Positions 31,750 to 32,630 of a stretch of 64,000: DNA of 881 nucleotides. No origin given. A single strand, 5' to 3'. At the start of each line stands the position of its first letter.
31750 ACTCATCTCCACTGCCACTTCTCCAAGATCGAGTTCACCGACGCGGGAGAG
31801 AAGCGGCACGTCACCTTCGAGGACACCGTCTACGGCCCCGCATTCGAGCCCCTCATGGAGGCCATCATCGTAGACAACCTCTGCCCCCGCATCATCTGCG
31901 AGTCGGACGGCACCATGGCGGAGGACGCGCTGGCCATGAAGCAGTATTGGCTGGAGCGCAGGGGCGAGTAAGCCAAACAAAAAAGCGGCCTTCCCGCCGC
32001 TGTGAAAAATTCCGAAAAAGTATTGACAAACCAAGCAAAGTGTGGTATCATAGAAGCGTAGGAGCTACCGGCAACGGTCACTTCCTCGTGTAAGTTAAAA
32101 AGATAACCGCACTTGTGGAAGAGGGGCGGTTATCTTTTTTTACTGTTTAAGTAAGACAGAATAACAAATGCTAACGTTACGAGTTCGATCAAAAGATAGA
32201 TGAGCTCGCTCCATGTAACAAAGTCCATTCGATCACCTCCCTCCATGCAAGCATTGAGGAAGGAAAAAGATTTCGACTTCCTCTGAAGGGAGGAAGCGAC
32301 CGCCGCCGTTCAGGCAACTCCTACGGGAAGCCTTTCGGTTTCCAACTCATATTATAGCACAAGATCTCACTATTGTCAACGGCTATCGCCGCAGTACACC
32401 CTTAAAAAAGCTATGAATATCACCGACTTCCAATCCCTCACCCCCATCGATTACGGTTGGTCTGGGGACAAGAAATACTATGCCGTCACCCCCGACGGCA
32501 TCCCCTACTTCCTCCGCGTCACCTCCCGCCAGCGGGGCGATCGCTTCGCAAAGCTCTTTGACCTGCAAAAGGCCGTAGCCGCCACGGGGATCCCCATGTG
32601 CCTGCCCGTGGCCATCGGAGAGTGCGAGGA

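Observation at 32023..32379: Unannotated type I toxin-antitoxin-like module: a 32-aa hydrophobic peptide gene convergent with a small RNA that shares its terminator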

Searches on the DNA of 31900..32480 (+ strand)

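Call 5: search_rna_families(source=window, start=31900, end=32480, threshold=evalue, max_evalue=10, show_alignments=3)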
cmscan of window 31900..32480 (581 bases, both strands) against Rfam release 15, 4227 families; matches with E-value up to 10: 9.
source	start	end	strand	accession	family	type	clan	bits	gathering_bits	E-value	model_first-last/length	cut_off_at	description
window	32096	32168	-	RF00506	Thr_leader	Cis-reg; leader;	-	22.7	55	0.064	1-118/118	no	Threonine operon leader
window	32099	32166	-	RF02083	OrzO-P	Gene; antitoxin;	-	20.4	60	0.88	1-76/76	no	OrzO-P RNA antitoxin family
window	32085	32154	+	RF04174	MIR4208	Gene; miRNA;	-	17.8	140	5.5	1-191/191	no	MIR4208 microRNA precursor family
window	32035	32141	+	RF02074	STnc240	Gene; sRNA;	-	17.7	55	7.9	1-77/77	no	Enterobacterial sRNA STnc240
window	32091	32179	-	RF02329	TtnuHACA22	Gene; snRNA; snoRNA; HACA-box;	-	17.7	90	8.1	1-103/103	no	Tetrahymena snoRNA TtnuHACA22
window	32098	32180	-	RF00078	MicA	Gene; sRNA;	-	16.7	41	6.4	1-75/75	no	MicA sRNA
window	31957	32005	+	RF00382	DnaX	Cis-reg; frameshift_element;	-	11.3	35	9.3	1-65/65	no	DnaX ribosomal frameshifting element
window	32081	32121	+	RF02687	RAGATH-8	Gene; sRNA;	-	9.3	86.7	5.1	1-276/276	no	RAGATH-8 RNA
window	31942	32084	+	RF02041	HOTTIP_2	Gene; lncRNA;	-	6.4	80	2.8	258-374/374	no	HOXA transcript at the distal tip, conserved region 2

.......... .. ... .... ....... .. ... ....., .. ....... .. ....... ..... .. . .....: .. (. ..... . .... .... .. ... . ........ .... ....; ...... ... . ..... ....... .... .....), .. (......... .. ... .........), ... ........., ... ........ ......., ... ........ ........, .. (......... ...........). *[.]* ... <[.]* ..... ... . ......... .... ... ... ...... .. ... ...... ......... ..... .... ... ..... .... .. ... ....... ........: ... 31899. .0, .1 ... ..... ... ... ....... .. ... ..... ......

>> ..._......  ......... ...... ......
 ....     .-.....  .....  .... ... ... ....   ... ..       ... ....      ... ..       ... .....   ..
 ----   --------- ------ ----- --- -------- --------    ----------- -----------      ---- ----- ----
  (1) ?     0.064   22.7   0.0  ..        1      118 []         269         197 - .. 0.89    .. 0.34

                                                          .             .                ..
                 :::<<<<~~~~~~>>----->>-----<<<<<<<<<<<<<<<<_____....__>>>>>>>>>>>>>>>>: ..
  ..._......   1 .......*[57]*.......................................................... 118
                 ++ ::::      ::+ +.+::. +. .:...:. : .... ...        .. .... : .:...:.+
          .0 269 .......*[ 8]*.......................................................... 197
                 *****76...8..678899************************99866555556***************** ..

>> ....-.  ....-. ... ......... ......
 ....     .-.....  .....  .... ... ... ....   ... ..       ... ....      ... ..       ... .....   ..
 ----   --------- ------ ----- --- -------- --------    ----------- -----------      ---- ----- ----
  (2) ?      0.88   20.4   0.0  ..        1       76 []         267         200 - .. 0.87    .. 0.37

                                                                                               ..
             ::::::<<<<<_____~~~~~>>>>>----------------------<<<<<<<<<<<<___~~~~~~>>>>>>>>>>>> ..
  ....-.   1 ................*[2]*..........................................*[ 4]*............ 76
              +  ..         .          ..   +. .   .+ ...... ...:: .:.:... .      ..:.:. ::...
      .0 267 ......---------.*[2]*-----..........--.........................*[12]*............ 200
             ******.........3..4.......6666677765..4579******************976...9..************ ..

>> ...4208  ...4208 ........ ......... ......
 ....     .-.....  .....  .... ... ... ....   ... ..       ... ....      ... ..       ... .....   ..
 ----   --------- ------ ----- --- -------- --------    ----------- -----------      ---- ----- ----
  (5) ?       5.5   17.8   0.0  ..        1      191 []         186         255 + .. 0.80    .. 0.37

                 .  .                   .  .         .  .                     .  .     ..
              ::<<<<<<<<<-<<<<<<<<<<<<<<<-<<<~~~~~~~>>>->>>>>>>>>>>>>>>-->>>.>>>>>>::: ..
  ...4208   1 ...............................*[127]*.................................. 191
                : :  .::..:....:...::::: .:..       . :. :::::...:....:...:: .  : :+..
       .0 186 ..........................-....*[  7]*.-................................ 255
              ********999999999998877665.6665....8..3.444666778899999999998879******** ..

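Call 50: build_rna_model(alignment_id=A2, structure=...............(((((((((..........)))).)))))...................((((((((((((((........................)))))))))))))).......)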
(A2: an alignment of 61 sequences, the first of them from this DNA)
Model R1 built from alignment A2 (61 sequences, 122 columns); structure: as given.
model positions 91; base pairs 23; branch points 1; effective number of sequences 3.76; information 0.627 bits per position. Calibrated on 0.2 Mb of random sequence (short: E-values are rough).
structure used (alignment columns):
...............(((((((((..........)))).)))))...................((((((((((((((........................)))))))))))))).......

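Call 51: search_with_rna_model(model_id=R1, source=window, max_evalue=10, show_alignments=2)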
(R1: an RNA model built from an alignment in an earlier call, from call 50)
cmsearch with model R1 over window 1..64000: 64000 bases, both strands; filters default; matches with E-value up to 10: 4.
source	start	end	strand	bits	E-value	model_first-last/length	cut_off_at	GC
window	32057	32146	+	80.7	1.1e-16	1-91/91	no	0.47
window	32090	32180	-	35.6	3.8e-06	1-91/91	no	0.35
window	39162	39258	-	13.6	0.53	1-91/91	no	0.52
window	14234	14279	-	12.5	0.94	35-84/91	no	0.48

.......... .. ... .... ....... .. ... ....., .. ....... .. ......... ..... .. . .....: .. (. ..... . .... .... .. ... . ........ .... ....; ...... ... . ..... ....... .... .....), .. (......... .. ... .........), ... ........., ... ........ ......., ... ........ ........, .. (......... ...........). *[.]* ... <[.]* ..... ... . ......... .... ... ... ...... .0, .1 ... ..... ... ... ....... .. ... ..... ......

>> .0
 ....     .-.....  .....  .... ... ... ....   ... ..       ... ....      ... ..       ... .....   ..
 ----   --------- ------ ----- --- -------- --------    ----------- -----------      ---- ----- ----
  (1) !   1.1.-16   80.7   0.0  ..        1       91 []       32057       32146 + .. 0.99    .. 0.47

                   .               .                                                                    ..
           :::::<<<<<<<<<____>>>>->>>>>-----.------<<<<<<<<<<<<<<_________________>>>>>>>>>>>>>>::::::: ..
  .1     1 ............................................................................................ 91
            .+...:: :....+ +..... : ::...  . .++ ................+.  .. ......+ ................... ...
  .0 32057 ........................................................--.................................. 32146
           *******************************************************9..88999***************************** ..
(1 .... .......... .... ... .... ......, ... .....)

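Call 52: search_with_rna_model(model_id=R1, sources=[L019, L020, L021, L022, L023, L024, L025, L026, L027, L028, L029, L030, L031, L032, L033, L034, L035, L036, L037, L038, L039, L040, L041, L042, L043, L044, L045, L046, L047, L048, L049, L050, L051, L052, L053, L054, L055, L056, L057, L058, L059, L060, L061, L062, L063, L064, L065, L066, L067, L068, L069, L070, L071, L072, L073, L074, L075, L076, L077, L078, L079, L080, L081, L082, L083, L084, L085, L086, L087, L088, L089, L090, L091, L092, L093, L094, L095, L096, L097, L098, L099, L100, L101, L102, L103, L104, L105, L106, L107, L108, L109, L110, L111, L112, L113, L114, L115, L116, L117, L118], max_evalue=0.001, make_alignment=true)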
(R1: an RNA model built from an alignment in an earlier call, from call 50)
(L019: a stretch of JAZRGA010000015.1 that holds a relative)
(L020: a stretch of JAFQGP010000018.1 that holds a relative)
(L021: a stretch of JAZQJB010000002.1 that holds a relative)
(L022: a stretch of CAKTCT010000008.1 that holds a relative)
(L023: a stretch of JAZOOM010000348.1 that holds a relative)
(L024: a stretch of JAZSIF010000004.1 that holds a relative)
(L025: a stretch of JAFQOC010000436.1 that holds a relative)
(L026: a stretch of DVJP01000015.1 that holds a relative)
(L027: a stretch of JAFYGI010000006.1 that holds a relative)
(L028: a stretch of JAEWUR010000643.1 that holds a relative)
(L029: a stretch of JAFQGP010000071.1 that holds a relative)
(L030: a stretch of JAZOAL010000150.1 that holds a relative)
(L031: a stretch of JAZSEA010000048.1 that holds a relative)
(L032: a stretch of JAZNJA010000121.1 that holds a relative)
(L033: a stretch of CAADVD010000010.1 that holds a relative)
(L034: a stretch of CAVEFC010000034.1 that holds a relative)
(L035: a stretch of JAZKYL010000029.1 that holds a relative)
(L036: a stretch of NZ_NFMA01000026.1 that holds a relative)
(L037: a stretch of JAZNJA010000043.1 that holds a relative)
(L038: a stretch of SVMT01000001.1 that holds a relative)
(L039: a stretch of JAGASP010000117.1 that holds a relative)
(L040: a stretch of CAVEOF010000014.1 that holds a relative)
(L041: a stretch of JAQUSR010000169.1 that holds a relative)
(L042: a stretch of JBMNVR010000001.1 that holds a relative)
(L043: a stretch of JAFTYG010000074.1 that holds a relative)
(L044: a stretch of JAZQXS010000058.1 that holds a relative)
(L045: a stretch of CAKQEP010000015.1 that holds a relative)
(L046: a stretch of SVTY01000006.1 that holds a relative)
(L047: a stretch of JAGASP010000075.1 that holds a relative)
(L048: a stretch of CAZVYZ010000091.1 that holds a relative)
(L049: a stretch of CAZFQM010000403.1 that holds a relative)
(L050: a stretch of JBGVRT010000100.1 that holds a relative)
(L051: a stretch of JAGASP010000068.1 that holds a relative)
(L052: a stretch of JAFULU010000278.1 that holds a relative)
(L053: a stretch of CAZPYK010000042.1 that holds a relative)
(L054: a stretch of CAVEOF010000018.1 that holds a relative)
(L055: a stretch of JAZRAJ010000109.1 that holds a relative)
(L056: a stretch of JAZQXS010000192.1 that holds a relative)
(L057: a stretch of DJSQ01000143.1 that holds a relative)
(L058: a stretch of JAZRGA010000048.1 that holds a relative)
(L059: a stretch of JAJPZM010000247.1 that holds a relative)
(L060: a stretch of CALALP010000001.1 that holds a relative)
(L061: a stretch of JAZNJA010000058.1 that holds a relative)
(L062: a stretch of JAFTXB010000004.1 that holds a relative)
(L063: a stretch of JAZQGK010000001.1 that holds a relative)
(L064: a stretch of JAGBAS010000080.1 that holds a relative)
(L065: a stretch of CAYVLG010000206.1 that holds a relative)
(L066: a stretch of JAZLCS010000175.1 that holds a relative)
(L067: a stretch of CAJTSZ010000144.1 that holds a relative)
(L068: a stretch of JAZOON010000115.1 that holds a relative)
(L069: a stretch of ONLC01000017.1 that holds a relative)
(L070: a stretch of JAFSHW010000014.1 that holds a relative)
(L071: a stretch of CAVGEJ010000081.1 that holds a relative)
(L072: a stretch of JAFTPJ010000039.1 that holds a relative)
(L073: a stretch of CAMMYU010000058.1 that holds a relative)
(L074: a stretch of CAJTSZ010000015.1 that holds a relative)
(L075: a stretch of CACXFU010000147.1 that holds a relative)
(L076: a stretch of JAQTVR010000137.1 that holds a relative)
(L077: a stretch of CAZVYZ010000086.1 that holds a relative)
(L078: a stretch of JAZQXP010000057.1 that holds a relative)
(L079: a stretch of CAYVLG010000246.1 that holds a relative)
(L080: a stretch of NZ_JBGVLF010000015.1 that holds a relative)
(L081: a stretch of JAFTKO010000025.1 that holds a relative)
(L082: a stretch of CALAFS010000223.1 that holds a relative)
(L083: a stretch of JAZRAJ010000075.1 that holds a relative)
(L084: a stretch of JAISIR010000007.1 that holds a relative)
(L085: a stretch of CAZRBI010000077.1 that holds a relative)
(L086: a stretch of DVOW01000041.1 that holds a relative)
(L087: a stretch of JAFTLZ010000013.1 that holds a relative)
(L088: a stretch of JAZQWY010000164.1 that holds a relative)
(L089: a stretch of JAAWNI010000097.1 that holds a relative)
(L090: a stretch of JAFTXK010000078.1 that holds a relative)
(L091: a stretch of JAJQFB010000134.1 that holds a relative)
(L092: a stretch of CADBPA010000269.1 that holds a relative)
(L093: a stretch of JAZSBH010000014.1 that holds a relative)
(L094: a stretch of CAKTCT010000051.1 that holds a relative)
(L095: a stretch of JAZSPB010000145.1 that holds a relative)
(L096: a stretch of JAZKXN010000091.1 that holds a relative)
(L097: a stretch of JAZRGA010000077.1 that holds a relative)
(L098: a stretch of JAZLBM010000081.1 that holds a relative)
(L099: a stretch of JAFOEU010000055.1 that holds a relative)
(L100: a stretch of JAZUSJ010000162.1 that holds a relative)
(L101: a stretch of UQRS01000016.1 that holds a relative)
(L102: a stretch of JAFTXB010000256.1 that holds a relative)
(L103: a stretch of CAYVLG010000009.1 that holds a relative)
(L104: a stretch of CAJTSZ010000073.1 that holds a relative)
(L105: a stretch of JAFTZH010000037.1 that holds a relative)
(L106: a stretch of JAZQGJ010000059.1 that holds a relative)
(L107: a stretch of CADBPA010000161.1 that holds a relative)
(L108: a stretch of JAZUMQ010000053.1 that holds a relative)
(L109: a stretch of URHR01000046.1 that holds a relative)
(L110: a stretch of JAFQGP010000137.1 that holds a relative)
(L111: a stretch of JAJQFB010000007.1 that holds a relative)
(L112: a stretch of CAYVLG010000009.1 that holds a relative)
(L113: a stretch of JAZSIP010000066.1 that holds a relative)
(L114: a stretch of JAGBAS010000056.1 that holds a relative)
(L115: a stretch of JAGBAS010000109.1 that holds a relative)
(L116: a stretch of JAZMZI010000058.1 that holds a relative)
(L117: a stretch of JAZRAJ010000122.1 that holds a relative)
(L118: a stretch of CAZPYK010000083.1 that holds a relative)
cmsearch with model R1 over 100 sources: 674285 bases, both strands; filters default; matches with E-value up to 0.001: 159.
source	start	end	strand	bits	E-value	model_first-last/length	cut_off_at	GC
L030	661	751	-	84.2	1.8e-16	1-91/91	no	0.44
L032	1239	1329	+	82.9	3.4e-16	1-91/91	no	0.46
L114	1193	1283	+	82.9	3.4e-16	1-91/91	no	0.46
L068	4351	4443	-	82.6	4.1e-16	1-91/91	no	0.42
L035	1956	2046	-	82.3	4.8e-16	1-91/91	no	0.41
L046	1817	1908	-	82.2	5e-16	1-91/91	no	0.45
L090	3664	3755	-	80.5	1.3e-15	1-91/91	no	0.43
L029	2163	2252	+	80.2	1.5e-15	1-91/91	no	0.41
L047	3767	3859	+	80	1.7e-15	1-91/91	no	0.45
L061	1681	1770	+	78.7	3.3e-15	1-91/91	no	0.47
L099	3138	3228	+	78.3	4e-15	1-91/91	no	0.42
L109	988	1078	-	77.8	5.3e-15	1-91/91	no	0.46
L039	4177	4267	+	77.6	6e-15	1-91/91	no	0.46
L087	362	451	-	77.5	6.5e-15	1-91/91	no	0.48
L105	6331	6425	+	77.4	6.5e-15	1-91/91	no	0.42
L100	2397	2491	-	77.4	6.6e-15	1-91/91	no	0.43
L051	5181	5268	-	76.8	9.2e-15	1-91/91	no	0.49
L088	6738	6825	-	76.8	9.5e-15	1-91/91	no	0.41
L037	3523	3612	-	76.6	1e-14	1-91/91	no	0.49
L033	4792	4883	-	76.6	1e-14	1-91/91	no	0.43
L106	3814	3904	+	75.8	1.6e-14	1-91/91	no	0.43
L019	2611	2700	+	75.7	1.7e-14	1-91/91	no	0.43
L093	5015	5107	-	75.6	1.8e-14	1-91/91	no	0.44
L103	33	125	-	75.2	2.2e-14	1-91/91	no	0.42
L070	2669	2760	+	75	2.4e-14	1-91/91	no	0.42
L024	6005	6094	-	74.5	3.2e-14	1-91/91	no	0.44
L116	1120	1209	+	74.1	3.8e-14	1-91/91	no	0.48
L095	1724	1815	+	74.1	3.9e-14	1-91/91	no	0.46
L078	4272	4365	+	74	4.1e-14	1-91/91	no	0.45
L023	452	543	-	74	4.2e-14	1-91/91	no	0.48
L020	2419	2512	+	73.9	4.3e-14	1-91/91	no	0.45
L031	6423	6510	+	73.7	4.8e-14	1-91/91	no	0.42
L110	1464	1554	+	73.4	5.6e-14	1-91/91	no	0.47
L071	4917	5010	+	73.2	6.3e-14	1-91/91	no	0.51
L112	1936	2030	-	72.8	7.8e-14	1-91/91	no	0.46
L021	1733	1822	+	72.7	8.5e-14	1-91/91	no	0.43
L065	2335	2425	+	72.6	8.6e-14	1-91/91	no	0.48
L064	7839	7926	+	72.6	8.7e-14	1-91/91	no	0.5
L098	640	729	-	71.5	1.6e-13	1-91/91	no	0.48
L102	4132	4221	-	71.2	1.8e-13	1-91/91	no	0.48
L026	2739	2831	-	71.2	1.8e-13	1-91/91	no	0.45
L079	144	239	+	71.1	2e-13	1-91/91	no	0.43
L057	199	292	-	70.6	2.5e-13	1-91/91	no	0.51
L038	6625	6714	-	70.6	2.6e-13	1-91/91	no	0.4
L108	3009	3106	-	69.9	3.7e-13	1-91/91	no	0.41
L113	4144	4234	-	69.9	3.8e-13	1-91/91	no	0.43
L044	1146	1235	+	69.5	4.7e-13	1-91/91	no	0.48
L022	4887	4978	-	68.8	6.8e-13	1-91/91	no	0.46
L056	1379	1472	+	68.8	7e-13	1-91/91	no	0.48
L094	4442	4534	-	68.2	9.3e-13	1-91/91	no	0.47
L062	3953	4042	+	67.6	1.3e-12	1-91/91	no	0.46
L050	10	102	+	67.4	1.4e-12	1-91/91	no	0.41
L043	2245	2335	-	67.2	1.7e-12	1-91/91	no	0.44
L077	4255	4346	+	66.9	1.9e-12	1-91/91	no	0.51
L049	128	220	+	65.9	3.2e-12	1-91/91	no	0.44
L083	6099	6188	+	65.2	4.8e-12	1-91/91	no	0.43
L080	3844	3941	+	64.2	8.3e-12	1-91/91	no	0.46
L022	117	206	-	64.1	8.4e-12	1-91/91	no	0.5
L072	1776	1869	-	64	9.1e-12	1-91/91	no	0.46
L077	4699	4790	+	63.9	9.7e-12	1-91/91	no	0.49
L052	1853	1944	+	63.7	1.1e-11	1-91/91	no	0.49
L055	587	673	-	63.5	1.2e-11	1-91/91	no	0.45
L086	4788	4877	-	63.5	1.2e-11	1-91/91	no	0.46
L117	1737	1826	+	62.8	1.7e-11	1-91/91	no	0.41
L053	1775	1864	+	62.6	1.9e-11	1-91/91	no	0.46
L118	912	1002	+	62.5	2e-11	1-91/91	no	0.44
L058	143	232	-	62.5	2.1e-11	1-91/91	no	0.46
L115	6418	6508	+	61.2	4.1e-11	1-91/91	no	0.47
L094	4137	4226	-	61.1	4.3e-11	1-91/91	no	0.48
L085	3250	3342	-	60.8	5.1e-11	1-91/91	no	0.44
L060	6024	6117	+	60.1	7.2e-11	1-91/91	no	0.35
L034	2267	2365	+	59.3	1.1e-10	1-91/91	no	0.38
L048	1442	1534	-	59.3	1.2e-10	1-91/91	no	0.49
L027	3855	3956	+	59.2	1.2e-10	1-91/91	no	0.45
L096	526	615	-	58.7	1.6e-10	1-91/91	no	0.46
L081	2872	2959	+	58.6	1.6e-10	1-91/91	no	0.5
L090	4082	4175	-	58.6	1.6e-10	1-91/91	no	0.44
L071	4370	4461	+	57.2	3.6e-10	1-91/91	no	0.5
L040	1028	1119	+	57.1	3.7e-10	1-91/91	no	0.5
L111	2874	2972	-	56.2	6.1e-10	1-91/91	no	0.41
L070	4571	4653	-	54.4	1.6e-09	1-91/91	no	0.35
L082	1995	2083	-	53.7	2.4e-09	1-91/91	no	0.52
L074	544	659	-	51.3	8.3e-09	1-91/91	no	0.44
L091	5967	6064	-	51.3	8.4e-09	1-91/91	no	0.45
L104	260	375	+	50.5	1.3e-08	1-91/91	no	0.44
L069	3137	3230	+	49.6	2.1e-08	1-91/91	no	0.44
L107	87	173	-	49.1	2.7e-08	1-91/91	no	0.47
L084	7083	7176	+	48.8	3.3e-08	1-91/91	no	0.4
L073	5828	5921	+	48.4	4.1e-08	1-91/91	no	0.45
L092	539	628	-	48.3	4.2e-08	1-91/91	no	0.48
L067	4211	4327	+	47.9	5.3e-08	1-91/91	no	0.44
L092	1098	1187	-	47.8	5.6e-08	1-91/91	no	0.5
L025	1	48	+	47.7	5.8e-08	44-91/91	5'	0.44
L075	5364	5460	+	47.6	6.3e-08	1-91/91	no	0.45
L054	270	355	+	45.7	1.7e-07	1-91/91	no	0.5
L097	6886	6978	+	43.5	5.7e-07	1-91/91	no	0.28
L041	3055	3144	+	43.5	5.7e-07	1-91/91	no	0.32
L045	5608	5696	-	41.9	1.3e-06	1-91/91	no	0.34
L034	2309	2395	-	41.8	1.4e-06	1-91/91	no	0.34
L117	5555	5648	-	41.8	1.4e-06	1-91/91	no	0.48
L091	5934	6026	+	40.8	2.4e-06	1-91/91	no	0.39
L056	1416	1501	-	40.1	3.6e-06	1-91/91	no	0.4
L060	6059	6145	-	39.9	3.9e-06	1-91/91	no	0.26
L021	1763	1857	-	38.6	7.8e-06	1-91/91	no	0.36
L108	2980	3068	+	38.1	1e-05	1-91/91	no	0.34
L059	375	455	-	37.8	1.2e-05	1-91/91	no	0.25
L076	973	1061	-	37.3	1.5e-05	1-91/91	no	0.26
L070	4547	4630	+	37.3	1.6e-05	1-91/91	no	0.29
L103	7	90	+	37.2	1.7e-05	1-91/91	no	0.37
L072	1735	1833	+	37.2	1.7e-05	1-91/91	no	0.43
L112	1910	1995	+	36.9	1.9e-05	1-91/91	no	0.41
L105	6366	6448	-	36.9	2e-05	1-91/91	no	0.37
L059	342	434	+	36.7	2.1e-05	1-91/91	no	0.3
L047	3808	3857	-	36.5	2.4e-05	35-84/91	no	0.36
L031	6453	6545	-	36.5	2.4e-05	1-91/91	no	0.37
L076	943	1026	+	36.4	2.6e-05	1-91/91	no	0.33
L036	750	832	+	36.3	2.7e-05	1-91/91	no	0.53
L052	1888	1973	-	36.2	2.9e-05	1-91/91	no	0.4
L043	2212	2300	+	36.1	3e-05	1-91/91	no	0.37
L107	228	320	-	36.1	3e-05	1-91/91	no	0.51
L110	1495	1593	-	36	3.2e-05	1-91/91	no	0.37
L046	1773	1874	+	35.4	4.4e-05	1-91/91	no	0.38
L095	1765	1814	-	35.2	4.8e-05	34-84/91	no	0.36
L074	511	606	+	35.1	5.3e-05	1-91/91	no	0.31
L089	6839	6929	-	35.1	5.3e-05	1-91/91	no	0.57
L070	2709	2752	-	35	5.5e-05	41-83/91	no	0.43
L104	313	408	-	34.8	6e-05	1-91/91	no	0.32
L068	4311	4409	+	33.8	0.0001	1-91/91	no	0.3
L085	3214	3310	+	33.6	0.00012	1-91/91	no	0.38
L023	436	509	+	33.4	0.00013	1-91/91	no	0.35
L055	554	642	+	33.3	0.00013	1-91/91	no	0.39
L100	2403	2448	+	33.1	0.00015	39-84/91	no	0.37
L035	1924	2013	+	32.8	0.00018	1-91/91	no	0.31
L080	3885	3973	-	32.5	0.00021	1-91/91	no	0.4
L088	6746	6787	+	32.4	0.00022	41-83/91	no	0.38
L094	4117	4195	+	32.2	0.00025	1-91/91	no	0.42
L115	6453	6529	-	31.9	0.00028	1-91/91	no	0.39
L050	53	94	-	31.8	0.0003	41-83/91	no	0.4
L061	1721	1766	-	31.8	0.0003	37-84/91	no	0.39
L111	2851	2933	+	31.8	0.00031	1-91/91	no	0.4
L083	6129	6211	-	31.7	0.00032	1-91/91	no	0.36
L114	1225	1317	-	30.9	0.0005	1-91/91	no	0.34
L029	2194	2291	-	30.5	0.0006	1-91/91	no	0.37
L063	4253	4345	-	30.4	0.00064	1-91/91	no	0.37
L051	5147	5237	+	30.4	0.00066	1-91/91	no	0.37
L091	6155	6238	+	30.3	0.00068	1-91/91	no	0.29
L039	4217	4259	-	30.3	0.0007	41-83/91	no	0.44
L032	1271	1345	-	30.2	0.00071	1-91/91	no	0.33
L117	1767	1863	-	30.2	0.00072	1-91/91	no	0.39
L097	6923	7008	-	30.1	0.00076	1-91/91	no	0.29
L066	2533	2610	+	30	0.00082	1-91/91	no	0.35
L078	4306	4404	-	29.9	0.00084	1-91/91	no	0.37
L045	5574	5669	+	29.9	0.00085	1-91/91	no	0.38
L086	4758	4846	+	29.9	0.00086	1-91/91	no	0.36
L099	3179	3222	-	29.8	0.00088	39-84/91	no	0.41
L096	496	585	+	29.8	0.00088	1-91/91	no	0.39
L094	4450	4494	+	29.7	0.00092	41-83/91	no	0.44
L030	670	709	+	29.7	0.00095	42-82/91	no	0.43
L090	3673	3712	+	29.7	0.00095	42-82/91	no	0.43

Alignment A3: 150 matches aligned to the model, 161 columns, each read 5' to 3' on its own strand. Consensus structure (alignment columns), stored with it:
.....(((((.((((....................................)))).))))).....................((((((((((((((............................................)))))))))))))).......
